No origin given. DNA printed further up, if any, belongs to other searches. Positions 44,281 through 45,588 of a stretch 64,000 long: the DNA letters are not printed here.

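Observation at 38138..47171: AT-rich nine-gene operon grafted onto the pglB locus: glycan assembly plus an unassigned CDP-head-group pathway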

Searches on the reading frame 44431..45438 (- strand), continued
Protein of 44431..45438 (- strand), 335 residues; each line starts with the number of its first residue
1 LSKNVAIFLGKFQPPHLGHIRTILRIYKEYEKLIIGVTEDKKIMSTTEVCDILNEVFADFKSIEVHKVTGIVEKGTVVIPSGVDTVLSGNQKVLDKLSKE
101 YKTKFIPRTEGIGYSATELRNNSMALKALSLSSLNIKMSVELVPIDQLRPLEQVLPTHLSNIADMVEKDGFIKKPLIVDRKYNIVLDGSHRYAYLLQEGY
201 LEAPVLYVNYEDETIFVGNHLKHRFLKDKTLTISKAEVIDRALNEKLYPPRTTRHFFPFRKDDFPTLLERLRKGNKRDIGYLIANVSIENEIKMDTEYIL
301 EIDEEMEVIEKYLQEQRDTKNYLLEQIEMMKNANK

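Call 14: search_solved_structures(query=window:44431-45438:-, max_evalue=1, show_alignments=2)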
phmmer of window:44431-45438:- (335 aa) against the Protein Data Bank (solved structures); distinct sequences matched with E-value up to 1: 28.
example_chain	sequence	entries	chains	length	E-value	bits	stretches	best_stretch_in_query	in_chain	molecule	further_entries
5x0b_A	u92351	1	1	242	4.9e-08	36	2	139-215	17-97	Free serine kinase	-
1vk1_A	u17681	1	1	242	5.3e-08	35.8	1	139-219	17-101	Conserved hypothetical protein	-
5x0j_A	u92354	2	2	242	1.2e-07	34.7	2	139-215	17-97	Free serine kinase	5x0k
5x0e_A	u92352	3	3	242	3e-07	33.4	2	139-215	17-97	Free serine kinase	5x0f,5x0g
5uje_A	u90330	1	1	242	2e-05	27.4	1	136-215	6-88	SbnI protein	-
1vlh_A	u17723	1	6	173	0.0013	21.4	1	6-72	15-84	Phosphopantetheine adenylyltransferase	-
1f9a_A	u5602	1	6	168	0.0065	19.1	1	8-42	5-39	HYPOTHETICAL PROTEIN MJ0541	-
3pxu_A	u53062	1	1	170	0.0097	18.6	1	4-73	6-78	Phosphopantetheine adenylyltransferase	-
5ujd_A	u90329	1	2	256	0.01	18.5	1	138-209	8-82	Siderophore biosynthesis protein SbnI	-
3k9w_A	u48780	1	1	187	0.012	18.2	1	4-73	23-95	Phosphopantetheine adenylyltransferase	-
6nr6_A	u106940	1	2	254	0.014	18.1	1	139-209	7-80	Bifunctional transcriptional regulator/O-phospho-L-serine synthase SbnI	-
1o6b_A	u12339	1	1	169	0.019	17.6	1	4-71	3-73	Phosphopantetheine adenylyltransferase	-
2qjo_A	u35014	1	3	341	0.049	16.3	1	6-36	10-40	Bifunctional NMN adenylyltransferase/Nudix hydrolase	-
2qjt_B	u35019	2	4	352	0.087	15.4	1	4-37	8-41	Nicotinamide-nucleotide adenylyltransferase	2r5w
8xsv_A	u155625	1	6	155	0.11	15.1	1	4-70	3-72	Phosphopantetheine adenylyltransferase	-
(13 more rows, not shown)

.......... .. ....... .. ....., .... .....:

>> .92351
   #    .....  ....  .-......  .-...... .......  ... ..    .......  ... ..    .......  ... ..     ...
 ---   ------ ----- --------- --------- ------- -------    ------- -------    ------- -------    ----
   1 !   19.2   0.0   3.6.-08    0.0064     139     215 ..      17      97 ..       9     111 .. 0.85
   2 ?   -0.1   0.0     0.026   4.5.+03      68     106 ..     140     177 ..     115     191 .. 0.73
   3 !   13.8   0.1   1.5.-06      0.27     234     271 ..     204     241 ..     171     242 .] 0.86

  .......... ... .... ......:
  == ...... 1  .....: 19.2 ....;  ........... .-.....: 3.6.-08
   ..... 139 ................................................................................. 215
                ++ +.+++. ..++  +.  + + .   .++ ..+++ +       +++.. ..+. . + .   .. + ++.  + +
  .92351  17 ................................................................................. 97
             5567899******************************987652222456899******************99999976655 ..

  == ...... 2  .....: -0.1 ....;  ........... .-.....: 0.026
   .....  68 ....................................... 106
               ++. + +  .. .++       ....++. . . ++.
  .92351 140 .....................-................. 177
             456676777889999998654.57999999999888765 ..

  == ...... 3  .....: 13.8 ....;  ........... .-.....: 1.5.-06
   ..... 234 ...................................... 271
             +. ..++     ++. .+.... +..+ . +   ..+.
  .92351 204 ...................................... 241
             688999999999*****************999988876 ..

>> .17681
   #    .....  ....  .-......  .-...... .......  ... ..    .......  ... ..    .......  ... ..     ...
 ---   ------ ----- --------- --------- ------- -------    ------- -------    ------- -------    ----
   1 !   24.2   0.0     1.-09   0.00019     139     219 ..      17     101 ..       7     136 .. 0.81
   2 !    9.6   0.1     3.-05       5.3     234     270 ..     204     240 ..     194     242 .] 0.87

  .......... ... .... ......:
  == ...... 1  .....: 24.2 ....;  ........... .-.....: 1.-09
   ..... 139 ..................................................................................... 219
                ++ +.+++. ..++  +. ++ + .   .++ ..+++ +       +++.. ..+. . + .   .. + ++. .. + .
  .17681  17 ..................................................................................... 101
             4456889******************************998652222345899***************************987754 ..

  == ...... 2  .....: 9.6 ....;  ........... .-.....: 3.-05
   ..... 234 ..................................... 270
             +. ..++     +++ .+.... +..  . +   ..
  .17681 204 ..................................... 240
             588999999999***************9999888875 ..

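Call 15: list_cluster_members(proteins=[window:44431-45438:-, window:47915-50125:-, window:35022-37130:-, window:47268-47918:-, window:45435-47171:-, window:42319-42999:-])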
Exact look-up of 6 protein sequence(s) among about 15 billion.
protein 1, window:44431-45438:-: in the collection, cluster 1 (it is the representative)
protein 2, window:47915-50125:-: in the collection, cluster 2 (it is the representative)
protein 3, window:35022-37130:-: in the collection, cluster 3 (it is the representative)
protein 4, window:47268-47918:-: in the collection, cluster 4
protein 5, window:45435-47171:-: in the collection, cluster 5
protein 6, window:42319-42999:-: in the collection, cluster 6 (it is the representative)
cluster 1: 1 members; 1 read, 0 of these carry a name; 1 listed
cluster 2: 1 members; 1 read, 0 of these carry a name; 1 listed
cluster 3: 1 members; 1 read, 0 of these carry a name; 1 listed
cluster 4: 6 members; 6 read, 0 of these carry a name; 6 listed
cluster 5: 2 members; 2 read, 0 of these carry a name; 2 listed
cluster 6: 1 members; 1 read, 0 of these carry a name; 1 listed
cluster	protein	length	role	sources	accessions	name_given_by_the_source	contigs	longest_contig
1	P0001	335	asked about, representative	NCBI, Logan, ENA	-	-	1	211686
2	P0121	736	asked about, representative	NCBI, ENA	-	-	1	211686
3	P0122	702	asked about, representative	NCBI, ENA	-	-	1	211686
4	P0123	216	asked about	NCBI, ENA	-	-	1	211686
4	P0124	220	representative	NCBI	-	-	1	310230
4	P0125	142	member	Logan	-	-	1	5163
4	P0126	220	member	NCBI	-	-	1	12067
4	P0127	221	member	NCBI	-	-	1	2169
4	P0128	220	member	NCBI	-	-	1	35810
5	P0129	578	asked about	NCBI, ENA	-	-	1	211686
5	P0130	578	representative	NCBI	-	-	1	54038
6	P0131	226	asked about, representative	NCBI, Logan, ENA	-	-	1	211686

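Call 26: find_related_loci(query=A1, collection=genome_contigs, flank=10000)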
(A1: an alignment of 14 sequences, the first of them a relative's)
Query A1 (335 aa) in genome_contigs; peptide patterns used: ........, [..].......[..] (x = any residue, [..] = any of these).
104 stretches matched a pattern; 20 encode a relative of the query (tblastn E <= 1e-3); 20 distinct loci.
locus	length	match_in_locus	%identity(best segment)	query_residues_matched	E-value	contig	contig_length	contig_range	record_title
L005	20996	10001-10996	59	1-332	7e-131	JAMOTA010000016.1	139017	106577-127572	MAG: Sulfurovum sp. isolate 4571-419_metabat1_scaf2bin.002 4571-419_scaffold_19_c1, whole genome shotgun sequence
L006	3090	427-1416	52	6-331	2e-114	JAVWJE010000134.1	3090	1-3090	MAG: Carnobacterium sp. isolate CGS1Y3-bin15 NODE_22799_length_3090_cov_4.925865, whole genome shotgun sequence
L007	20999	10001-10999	51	6-334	1e-110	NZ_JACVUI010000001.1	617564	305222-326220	Acinetobacter sp. S54 NODE_1_length_617564_cov_57.772157, whole genome shotgun sequence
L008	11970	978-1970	41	2-333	3e-80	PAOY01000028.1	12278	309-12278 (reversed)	MAG: Dehalococcoidia bacterium isolate SAT203 MHASMcontig_959019, whole genome shotgun sequence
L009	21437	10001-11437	60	6-333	3e-73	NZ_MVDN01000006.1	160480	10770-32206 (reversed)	Wohlfahrtiimonas populi strain 34C10-3-10 scaffold6, whole genome shotgun sequence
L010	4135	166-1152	39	1-326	1e-69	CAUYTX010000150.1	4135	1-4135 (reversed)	Gammaproteobacteria bacterium strain CCP3-SC1AL1 genome assembly, contig: CCP3SC1AL1_Contig_235, whole genome shotgun se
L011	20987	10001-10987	54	6-331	9e-111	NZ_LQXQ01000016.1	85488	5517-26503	Acinetobacter sp. CFCC 10889 contig00017, whole genome shotgun sequence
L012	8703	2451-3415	51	5-335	3e-58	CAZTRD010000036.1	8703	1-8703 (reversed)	MAG TPA_asm: uncultured Candidatus Saccharibacteria bacterium isolate SRP178699_co1_515 genome assembly, contig: NODE_11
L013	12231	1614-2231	49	127-331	2e-57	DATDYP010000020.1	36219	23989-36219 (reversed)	MAG TPA_asm: Candidatus Nanoarchaeia archaeon isolate SMAG_U8168 k141_267229, whole genome shotgun sequence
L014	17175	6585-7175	49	138-333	3e-56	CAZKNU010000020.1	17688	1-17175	MAG TPA_asm: uncultured Methanosarcinales archaeon isolate binchicken_co191_55 genome assembly, contig: NODE_2254_length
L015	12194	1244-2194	47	1-335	5e-55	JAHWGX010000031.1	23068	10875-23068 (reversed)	MAG: Candidatus Woesearchaeota archaeon isolate FT1_083 k127_26468068, whole genome shotgun sequence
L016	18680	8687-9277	48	138-333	1e-54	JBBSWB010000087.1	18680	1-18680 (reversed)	MAG: Nanoarchaeota archaeon isolate H41-bin204_1 H41_bin204_1_000000000087, whole genome shotgun sequence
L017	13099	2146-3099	47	2-335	7e-54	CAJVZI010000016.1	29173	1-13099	TPA_asm: uncultured bacterium isolate ERR598968_bin.126_MetaBAT_v2.12.1_MAG genome assembly, contig: NODE_1538_length_29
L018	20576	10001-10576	48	141-331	6e-52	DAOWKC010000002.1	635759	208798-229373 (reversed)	MAG TPA_asm: Candidatus Woesearchaeota archaeon isolate CSMAG_2085 CSMAG_2085_k141_456089_length_635759_cov_22.4599, who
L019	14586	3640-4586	46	5-331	2e-50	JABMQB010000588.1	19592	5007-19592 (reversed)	MAG: Mariniphaga sp. isolate bin.676 k141_4267275, whole genome shotgun sequence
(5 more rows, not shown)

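Call 30: search_protein_families(library=pfam, proteins=[L005:205-2592:+, L005:2919-4091:+, L005:4134-5696:+, L005:5750-7078:+, L005:7047-8216:+, L005:15446-16405:+, L005:17400-19520:+, L005:19524-20120:+, L002:8548-9999:+, L004:8432-9994:+], max_evalue=0.001)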
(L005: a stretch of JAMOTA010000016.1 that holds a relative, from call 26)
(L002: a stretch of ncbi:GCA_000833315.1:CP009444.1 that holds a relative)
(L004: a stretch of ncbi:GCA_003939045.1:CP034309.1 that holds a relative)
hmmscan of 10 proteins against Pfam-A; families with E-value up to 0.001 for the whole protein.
L005:205-2592:+ (795 aa): 4 families
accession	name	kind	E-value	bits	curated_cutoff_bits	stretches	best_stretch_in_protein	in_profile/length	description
PF22113.1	Mtrc-MtrF_II-IV_dom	-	4.7e-17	62.5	30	2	209-378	7-166/176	Outer membrane cytochrome MtrC/MtrF-like, domains II/IV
PF14522.11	Cytochrome_C7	-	1.4e-11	44.5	24.8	0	334-379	5-52/67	Cytochrome c7 and related cytochrome c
PF14537.11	Cytochrom_c3_2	-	8.8e-11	42.6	25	0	337-380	2-38/79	Cytochrome c3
PF13435.11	Cytochrome_C554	-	2.8e-09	38.2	20.8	0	287-376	1-84/84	Cytochrome c554 and c-prime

L005:2919-4091:+ (390 aa): 1 family
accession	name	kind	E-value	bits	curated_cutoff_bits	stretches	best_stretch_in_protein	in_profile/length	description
PF00596.27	Aldolase_II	-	9.3e-19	68.5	22.2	1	31-211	13-180/183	Class II Aldolase and Adducin N-terminal domain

L005:4134-5696:+ (520 aa): 2 families
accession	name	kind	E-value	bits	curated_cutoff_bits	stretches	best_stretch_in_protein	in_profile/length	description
PF00370.27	FGGY_N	-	3.8e-44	151.6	28.8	1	3-249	1-245/245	FGGY family of carbohydrate kinases, N-terminal domain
PF02782.22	FGGY_C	-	6.8e-23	81.9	27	1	292-457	35-197/198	FGGY family of carbohydrate kinases, C-terminal domain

L005:5750-7078:+ (442 aa): 5 families
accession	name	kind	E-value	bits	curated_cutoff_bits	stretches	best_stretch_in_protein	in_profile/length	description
PF00483.29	NTP_transferase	-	1.5e-53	182.3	21.2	1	3-270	2-242/245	Nucleotidyl transferase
PF01050.24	MannoseP_isomer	-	1.9e-47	160.6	23.6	1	325-435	6-116/116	Mannose-6-phosphate isomerase C-terminal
PF07883.17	Cupin_2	-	7.5e-10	38.8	27.2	1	361-419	10-69/70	Cupin domain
PF22640.1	ManC_GMP_beta-helix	-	4.4e-09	36.6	27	1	272-317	9-55/55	MannoseP isomerase/GMP-like beta-helix domain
PF12804.13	NTP_transf_3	-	3.3e-06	27.8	27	1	4-120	2-111/160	MobA-like NTP transferase domain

L005:7047-8216:+ (389 aa): 1 family
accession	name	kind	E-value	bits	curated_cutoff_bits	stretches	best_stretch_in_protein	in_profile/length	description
PF02350.25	Epimerase_2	-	4.4e-125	417.6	30.6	1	42-384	8-346/347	UDP-N-acetylglucosamine 2-epimerase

L005:15446-16405:+ (319 aa): 3 families
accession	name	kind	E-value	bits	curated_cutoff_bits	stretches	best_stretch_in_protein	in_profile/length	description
PF00534.26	Glycos_transf_1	-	4.3e-08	33.3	26.4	1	158-280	3-144/172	Glycosyl transferases group 1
PF13692.12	Glyco_trans_1_4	-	2e-05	25.3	27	1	172-277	3-125/142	Glycosyl transferases group 1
PF13439.12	Glyco_transf_4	-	7.9e-05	23.2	28.5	1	80-147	96-167/170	Glycosyltransferase Family 4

L005:17400-19520:+ (706 aa): 3 families
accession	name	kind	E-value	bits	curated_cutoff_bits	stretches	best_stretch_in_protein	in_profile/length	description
PF21436.2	STT3-PglB_core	-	4.1e-47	160.4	23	1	453-580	2-131/131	STT3/PglB/AglB core domain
PF02516.20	STT3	-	1.1e-27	98.1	24.5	1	7-402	5-377/405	Oligosaccharyl transferase STT3, N-terminal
PF18527.6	STT3_PglB_C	-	8.2e-08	32.6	26.5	1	587-667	1-80/80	STT3/PglB C-terminal beta-barrel domain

L005:19524-20120:+ (198 aa): 1 family
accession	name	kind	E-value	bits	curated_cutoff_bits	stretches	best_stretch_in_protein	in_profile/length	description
PF02397.22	Bac_transf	-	5.4e-47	160.1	27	1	9-196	1-174/179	Bacterial sugar transferase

L002:8548-9999:+ (483 aa): 1 family
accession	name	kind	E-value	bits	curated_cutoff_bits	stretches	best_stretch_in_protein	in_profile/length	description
PF02350.25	Epimerase_2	-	1.2e-05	24.8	30.6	1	264-449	154-327/347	UDP-N-acetylglucosamine 2-epimerase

L004:8432-9994:+ (520 aa): 0 families

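Call 31: find_encoding_contigs(protein=P0124, flank=10000, max_places=3)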
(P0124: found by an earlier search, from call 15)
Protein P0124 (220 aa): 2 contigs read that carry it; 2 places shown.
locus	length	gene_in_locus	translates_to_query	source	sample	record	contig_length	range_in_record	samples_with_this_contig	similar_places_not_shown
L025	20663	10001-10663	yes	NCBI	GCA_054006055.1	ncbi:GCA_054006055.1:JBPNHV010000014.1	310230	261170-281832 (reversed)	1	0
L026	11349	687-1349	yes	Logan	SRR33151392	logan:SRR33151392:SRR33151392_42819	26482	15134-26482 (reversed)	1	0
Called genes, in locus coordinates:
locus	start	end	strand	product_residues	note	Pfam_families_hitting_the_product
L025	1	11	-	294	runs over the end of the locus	PF01509:TruB_N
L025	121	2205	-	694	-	PF00580:UvrD-helicase, PF13604:AAA_30 (faint), PF01443:Viral_helicase1 (faint), PF13245:AAA_19, PF13361:UvrD_C, PF13538:UvrD_C_2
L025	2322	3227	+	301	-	PF00126:HTH_1, PF03466:LysR_substrate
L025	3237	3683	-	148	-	-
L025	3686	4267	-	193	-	PF01063:Aminotran_4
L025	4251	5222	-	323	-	PF00425:Chorismate_bind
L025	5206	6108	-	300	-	PF02729:OTCace_N, PF00185:OTCace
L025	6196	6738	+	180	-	PF05433:Rick_17kDa_Anti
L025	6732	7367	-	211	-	PF13500:AAA_26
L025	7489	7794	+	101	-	PF02617:ClpS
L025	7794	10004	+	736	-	PF02861:Clp_N, PF13191:AAA_16 (weak), PF00004:AAA, PF17871:AAA_lid_9, PF00004:AAA, PF07724:AAA_2, PF07728:AAA_5, PF10431:ClpB_D2-small, +11 more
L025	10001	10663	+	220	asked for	PF03588:Leu_Phe_trans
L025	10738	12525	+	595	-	PF07470:Glyco_hydro_88 (faint), PF07944:Beta-AFase-like_GH127_cat (faint), PF13243:SQHop_cyclase_C (weak), PF13489:Methyltransf_23, PF08241:Methyltransf_11, PF08242:Methyltransf_12, PF13649:Methyltransf_25 (weak), PF13847:Methyltransf_31 (weak), +3 more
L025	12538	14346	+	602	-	PF00483:NTP_transferase, PF12804:NTP_transf_3, PF00155:Aminotran_1_2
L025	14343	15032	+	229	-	PF13489:Methyltransf_23 (weak), PF13847:Methyltransf_31, PF08241:Methyltransf_11, PF08242:Methyltransf_12, PF13649:Methyltransf_25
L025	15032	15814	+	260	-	PF01066:CDP-OH_P_transf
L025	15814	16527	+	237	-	PF04991:LicD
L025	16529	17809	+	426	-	-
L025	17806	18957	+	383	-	PF13439:Glyco_transf_4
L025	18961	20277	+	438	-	PF13439:Glyco_transf_4 (weak)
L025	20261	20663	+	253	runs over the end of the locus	PF04991:LicD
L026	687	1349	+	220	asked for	PF03588:Leu_Phe_trans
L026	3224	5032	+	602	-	PF00483:NTP_transferase, PF12804:NTP_transf_3, PF00155:Aminotran_1_2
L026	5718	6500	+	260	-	PF01066:CDP-OH_P_transf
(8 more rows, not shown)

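Call 33: find_encoding_contigs(protein=P0130, flank=10000, max_places=2)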
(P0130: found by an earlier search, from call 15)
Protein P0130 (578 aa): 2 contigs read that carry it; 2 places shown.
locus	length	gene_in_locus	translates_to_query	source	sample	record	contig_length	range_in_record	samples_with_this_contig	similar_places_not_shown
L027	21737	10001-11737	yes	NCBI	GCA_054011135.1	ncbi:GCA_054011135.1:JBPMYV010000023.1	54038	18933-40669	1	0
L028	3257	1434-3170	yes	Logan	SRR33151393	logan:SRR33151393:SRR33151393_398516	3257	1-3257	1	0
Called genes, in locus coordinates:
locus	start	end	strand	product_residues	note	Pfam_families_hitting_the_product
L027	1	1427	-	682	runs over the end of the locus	PF00580:UvrD-helicase, PF13245:AAA_19, PF13604:AAA_30 (faint), PF01443:Viral_helicase1 (faint), PF13361:UvrD_C, PF13538:UvrD_C_2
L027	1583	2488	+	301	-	PF00126:HTH_1, PF03466:LysR_substrate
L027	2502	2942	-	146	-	-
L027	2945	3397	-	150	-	PF01063:Aminotran_4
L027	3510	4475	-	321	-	PF00425:Chorismate_bind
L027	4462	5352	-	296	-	PF02729:OTCace_N, PF00185:OTCace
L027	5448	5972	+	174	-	PF05433:Rick_17kDa_Anti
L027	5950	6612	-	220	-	PF01656:CbiA (faint), PF13500:AAA_26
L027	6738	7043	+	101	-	PF02617:ClpS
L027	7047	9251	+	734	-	PF02861:Clp_N, PF13191:AAA_16 (weak), PF00004:AAA, PF17871:AAA_lid_9, PF00004:AAA, PF07724:AAA_2, PF07728:AAA_5, PF10431:ClpB_D2-small, +9 more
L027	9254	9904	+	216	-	PF03588:Leu_Phe_trans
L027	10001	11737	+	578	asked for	PF00432:Prenyltrans (weak), PF07678:TED_complement (faint), PF09492:Pec_lyase (faint), PF25840:Ulvan_lyase_N (faint), PF13243:SQHop_cyclase_C (weak), PF13489:Methyltransf_23, PF08241:Methyltransf_11 (weak), PF08242:Methyltransf_12 (weak), +2 more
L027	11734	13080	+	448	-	PF00483:NTP_transferase (weak), PF01128:IspD, PF12804:NTP_transf_3, PF00106:adh_short, PF04321:RmlD_sub_bind (weak), PF08659:KR (weak), PF13561:adh_short_C2, PF23441:SDR (weak)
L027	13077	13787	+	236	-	PF01066:CDP-OH_P_transf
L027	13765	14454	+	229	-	PF01066:CDP-OH_P_transf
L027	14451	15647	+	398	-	PF01943:Polysacc_synt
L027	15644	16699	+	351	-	PF00534:Glycos_transf_1, PF13692:Glyco_trans_1_4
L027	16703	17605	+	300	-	PF01075:Glyco_transf_9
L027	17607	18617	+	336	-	PF00535:Glycos_transf_2, PF10111:Glyco_tranf_2_2 (weak), PF13506:Glyco_transf_21 (faint), PF13641:Glyco_tranf_2_3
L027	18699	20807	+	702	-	PF02516:STT3, PF21436:STT3-PglB_core, PF18527:STT3_PglB_C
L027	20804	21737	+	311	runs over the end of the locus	PF00953:Glycos_transf_4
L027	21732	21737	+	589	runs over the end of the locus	PF04321:RmlD_sub_bind, PF01073:3Beta_HSD (weak), PF01370:Epimerase, PF02719:Polysacc_synt_2, PF16363:GDP_Man_Dehyd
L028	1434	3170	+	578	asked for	PF00432:Prenyltrans (weak), PF07678:TED_complement (faint), PF09492:Pec_lyase (faint), PF25840:Ulvan_lyase_N (faint), PF13243:SQHop_cyclase_C (weak), PF13489:Methyltransf_23, PF08241:Methyltransf_11 (weak), PF08242:Methyltransf_12 (weak), +2 more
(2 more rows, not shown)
